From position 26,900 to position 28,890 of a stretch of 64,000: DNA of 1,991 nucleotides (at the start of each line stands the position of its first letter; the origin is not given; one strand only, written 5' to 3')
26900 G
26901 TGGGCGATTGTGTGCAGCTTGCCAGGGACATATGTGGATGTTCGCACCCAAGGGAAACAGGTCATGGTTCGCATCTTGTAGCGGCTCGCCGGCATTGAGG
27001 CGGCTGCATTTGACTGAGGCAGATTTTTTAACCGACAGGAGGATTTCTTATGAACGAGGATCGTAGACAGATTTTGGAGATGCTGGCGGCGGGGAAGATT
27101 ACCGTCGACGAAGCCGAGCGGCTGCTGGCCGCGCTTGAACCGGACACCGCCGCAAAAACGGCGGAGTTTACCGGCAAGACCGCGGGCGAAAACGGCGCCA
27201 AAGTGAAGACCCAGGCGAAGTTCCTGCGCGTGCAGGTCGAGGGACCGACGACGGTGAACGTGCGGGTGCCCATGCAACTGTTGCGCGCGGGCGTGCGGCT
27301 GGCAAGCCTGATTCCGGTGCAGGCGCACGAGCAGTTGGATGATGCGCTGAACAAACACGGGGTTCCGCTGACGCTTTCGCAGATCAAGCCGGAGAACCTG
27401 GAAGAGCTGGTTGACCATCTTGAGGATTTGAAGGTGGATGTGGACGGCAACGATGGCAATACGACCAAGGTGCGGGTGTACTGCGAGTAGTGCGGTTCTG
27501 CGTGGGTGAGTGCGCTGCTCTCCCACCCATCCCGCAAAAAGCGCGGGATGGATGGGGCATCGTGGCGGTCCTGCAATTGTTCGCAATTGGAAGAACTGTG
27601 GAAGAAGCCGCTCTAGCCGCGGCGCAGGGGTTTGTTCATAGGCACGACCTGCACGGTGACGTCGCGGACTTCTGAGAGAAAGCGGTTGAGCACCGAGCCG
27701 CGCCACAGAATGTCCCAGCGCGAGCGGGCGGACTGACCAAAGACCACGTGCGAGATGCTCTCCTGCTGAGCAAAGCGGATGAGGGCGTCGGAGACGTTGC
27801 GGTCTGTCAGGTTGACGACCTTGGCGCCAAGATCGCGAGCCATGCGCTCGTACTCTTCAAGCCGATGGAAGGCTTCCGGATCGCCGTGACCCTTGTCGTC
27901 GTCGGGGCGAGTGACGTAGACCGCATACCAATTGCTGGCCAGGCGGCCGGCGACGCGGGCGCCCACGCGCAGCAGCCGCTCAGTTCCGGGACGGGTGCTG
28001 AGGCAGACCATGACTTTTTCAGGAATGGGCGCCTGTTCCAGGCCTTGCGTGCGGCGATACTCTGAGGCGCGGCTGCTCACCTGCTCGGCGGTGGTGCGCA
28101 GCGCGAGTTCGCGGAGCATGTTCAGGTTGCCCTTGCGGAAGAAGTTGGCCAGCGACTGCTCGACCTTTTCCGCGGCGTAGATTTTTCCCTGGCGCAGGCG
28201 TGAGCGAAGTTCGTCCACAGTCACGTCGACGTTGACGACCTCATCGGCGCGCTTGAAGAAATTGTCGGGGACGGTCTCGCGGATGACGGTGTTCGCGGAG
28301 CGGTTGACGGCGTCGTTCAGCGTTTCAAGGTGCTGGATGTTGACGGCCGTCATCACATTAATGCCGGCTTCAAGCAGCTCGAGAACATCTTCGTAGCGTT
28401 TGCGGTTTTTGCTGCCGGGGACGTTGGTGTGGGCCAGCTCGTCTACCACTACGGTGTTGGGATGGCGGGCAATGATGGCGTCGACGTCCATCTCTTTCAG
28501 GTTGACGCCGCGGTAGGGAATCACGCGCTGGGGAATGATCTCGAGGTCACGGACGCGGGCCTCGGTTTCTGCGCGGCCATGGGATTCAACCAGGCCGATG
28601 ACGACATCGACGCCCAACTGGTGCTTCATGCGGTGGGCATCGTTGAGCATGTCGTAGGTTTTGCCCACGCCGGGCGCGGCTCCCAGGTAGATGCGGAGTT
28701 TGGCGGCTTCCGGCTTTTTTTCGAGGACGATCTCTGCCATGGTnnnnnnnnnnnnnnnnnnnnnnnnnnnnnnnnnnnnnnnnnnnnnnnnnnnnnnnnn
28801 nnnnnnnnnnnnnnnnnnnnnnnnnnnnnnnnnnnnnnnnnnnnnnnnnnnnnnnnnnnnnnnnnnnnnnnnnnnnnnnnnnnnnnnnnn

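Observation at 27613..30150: Split KdpD-like sensor paired with a histidine pseudokinase, with no kdpE or kdpFABC nearby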

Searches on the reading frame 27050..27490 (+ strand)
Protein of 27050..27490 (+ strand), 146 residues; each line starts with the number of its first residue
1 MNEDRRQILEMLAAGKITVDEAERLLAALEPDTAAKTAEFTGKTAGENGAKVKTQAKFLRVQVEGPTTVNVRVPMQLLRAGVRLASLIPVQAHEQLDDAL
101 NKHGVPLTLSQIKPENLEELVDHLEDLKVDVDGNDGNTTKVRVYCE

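Call 11: search_protein_families(library=pfam, proteins=[window:27050-27490:+], max_evalue=0.001)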
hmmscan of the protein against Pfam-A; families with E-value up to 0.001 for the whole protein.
window:27050-27490:+ (146 aa): 1 family
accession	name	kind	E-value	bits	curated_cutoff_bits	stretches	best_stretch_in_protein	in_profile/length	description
PF22746.1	SHOCT-like_DUF2089-C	-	1.2e-10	41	27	1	3-31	1-29/32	SHOCT-like domain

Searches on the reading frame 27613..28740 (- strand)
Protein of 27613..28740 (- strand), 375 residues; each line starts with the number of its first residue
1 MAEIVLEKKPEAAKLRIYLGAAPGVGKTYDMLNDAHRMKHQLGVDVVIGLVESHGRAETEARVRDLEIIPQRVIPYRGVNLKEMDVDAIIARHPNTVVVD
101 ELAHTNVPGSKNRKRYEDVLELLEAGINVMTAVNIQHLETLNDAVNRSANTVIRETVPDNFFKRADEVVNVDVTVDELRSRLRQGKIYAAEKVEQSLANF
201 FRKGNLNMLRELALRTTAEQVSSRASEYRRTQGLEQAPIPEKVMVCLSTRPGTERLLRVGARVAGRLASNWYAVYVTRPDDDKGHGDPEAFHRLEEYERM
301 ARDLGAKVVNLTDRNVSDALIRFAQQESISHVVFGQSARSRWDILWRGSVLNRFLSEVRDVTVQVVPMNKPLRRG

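Call 3: search_protein_families(library=pfam, proteins=[window:27613-28740:-], max_evalue=0.01)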
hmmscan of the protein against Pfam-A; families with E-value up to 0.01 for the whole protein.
window:27613-28740:- (375 aa): 2 families
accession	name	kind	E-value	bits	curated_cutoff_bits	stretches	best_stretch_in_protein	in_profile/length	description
PF02702.23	KdpD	-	1.9e-90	302.3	26.1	1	13-221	3-210/210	Osmosensitive K+ channel His kinase sensor domain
PF00582.32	Usp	-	4e-07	31.1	24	1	241-357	3-132/141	Universal stress protein family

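Call 4: search_protein_families(library=ncbifam, proteins=[window:27613-28740:-], max_evalue=0.01)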
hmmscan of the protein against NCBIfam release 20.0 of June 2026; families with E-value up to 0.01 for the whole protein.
window:27613-28740:- (375 aa): 2 families
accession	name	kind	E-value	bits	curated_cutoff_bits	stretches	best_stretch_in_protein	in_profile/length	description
NF038185.1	KdpD_non_kinase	exception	2.8e-125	418.5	550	1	10-366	16-370/373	KdpD-like non-kinase potassium sensor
NF007793.0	PRK10490.1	equivalog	1.7e-102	344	1123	1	8-370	18-376/895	two-component system sensor histidine kinase KdpD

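Call 74: search_solved_structures(query=window:27613-28740:-, max_evalue=0.00001)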
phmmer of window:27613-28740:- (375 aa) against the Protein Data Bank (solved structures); distinct sequences matched with E-value up to 0.00001: 1.
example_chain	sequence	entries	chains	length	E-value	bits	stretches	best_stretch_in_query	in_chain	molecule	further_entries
2r8r_A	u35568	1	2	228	6.7e-61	209.6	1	13-230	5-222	Sensor protein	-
